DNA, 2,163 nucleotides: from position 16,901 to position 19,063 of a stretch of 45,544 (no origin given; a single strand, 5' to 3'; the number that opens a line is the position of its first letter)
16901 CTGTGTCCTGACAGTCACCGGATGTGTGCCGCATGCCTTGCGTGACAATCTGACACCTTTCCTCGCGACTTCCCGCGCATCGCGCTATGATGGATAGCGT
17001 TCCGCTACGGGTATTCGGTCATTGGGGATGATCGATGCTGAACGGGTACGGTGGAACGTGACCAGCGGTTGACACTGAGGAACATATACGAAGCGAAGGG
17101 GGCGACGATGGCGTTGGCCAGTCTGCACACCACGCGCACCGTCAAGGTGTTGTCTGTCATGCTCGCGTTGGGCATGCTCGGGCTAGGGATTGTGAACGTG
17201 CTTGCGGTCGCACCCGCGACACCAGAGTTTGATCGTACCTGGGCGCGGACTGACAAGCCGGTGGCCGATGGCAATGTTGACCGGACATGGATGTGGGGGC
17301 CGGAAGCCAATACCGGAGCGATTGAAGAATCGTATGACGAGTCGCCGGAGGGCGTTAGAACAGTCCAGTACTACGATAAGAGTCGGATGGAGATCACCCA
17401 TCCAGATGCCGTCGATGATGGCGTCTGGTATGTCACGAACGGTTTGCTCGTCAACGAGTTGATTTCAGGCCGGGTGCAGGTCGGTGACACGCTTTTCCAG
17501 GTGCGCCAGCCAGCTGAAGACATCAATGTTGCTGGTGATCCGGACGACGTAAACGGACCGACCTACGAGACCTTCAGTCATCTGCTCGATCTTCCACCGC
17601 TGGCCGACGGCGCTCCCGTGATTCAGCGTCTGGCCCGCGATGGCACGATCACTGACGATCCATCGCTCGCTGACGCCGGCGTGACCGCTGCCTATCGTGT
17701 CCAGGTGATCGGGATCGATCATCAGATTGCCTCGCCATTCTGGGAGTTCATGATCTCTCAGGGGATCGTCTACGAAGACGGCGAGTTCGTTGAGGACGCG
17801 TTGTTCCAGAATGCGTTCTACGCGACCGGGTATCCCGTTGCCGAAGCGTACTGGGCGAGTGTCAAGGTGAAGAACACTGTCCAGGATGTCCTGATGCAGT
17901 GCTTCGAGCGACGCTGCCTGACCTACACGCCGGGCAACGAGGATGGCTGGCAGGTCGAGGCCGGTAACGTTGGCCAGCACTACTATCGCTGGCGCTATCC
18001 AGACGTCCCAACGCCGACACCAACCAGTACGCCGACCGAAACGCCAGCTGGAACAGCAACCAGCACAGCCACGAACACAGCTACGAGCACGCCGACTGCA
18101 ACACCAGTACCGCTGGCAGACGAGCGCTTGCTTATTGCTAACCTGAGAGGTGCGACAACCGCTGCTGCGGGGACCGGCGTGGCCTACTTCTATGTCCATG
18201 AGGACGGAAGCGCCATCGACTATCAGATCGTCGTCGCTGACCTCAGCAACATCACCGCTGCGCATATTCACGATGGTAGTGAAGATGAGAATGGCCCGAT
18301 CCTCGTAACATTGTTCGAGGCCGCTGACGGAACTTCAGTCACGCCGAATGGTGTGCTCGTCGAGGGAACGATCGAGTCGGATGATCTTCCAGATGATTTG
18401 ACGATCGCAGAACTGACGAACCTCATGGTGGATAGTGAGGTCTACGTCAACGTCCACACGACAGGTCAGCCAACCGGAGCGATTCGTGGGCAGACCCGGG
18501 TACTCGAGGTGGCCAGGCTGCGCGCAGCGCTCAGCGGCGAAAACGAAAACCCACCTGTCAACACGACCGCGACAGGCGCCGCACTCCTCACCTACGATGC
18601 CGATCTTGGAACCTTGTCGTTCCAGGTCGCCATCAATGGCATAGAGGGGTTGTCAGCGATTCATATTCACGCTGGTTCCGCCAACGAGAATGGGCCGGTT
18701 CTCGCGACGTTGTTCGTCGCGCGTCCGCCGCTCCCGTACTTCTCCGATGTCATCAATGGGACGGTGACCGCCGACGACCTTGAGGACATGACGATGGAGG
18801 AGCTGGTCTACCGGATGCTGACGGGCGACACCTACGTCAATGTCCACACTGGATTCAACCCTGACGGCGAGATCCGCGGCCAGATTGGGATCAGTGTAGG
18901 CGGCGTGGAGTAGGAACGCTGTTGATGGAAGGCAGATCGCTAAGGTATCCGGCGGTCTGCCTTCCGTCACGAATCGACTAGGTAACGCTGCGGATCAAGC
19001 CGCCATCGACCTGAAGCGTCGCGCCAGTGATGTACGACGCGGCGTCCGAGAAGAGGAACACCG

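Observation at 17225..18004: Unrecognised ~260-aa secreted N-terminal module present in three genes of this window, built around a repeated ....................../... hairpin motif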

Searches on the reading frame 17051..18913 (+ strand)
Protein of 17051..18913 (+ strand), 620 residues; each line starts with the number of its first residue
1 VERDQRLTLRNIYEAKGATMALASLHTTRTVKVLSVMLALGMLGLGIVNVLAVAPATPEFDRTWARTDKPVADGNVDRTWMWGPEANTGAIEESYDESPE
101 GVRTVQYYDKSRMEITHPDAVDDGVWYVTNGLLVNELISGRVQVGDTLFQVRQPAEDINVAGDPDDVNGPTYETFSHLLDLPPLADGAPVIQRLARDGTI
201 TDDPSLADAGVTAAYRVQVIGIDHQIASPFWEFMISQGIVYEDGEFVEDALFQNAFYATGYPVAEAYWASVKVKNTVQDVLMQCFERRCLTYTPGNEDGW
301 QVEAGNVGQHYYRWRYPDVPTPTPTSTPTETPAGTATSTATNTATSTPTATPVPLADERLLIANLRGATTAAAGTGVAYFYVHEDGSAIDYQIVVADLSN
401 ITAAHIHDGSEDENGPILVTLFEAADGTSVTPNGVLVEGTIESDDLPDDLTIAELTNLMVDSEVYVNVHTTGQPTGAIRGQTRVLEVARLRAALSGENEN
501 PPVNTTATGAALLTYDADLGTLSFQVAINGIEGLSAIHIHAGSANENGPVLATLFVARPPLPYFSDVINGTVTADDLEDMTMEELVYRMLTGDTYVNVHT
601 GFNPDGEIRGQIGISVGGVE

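Call 3: search_protein_families(library=pfam, proteins=[window:17051-18913:+], max_evalue=1)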
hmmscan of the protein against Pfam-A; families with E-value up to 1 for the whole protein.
window:17051-18913:+ (620 aa): 1 family
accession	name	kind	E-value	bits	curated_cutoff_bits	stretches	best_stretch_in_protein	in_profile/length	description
PF07452.17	CHRD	-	2.4e-50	170.7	24.1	2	491-612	2-117/117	CHRD domain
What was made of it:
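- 18125..18913 (+): Two CHRD domains (PF07452) and the stop codon. call 3 (E = 2.4e-50, 2 stretches, best at residues 491-612 of the ORF from 17051)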

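Call 4: search_protein_families(library=ncbifam, proteins=[window:17051-18913:+], max_evalue=1)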
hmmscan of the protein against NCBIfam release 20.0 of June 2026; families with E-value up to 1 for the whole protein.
window:17051-18913:+ (620 aa): 0 families
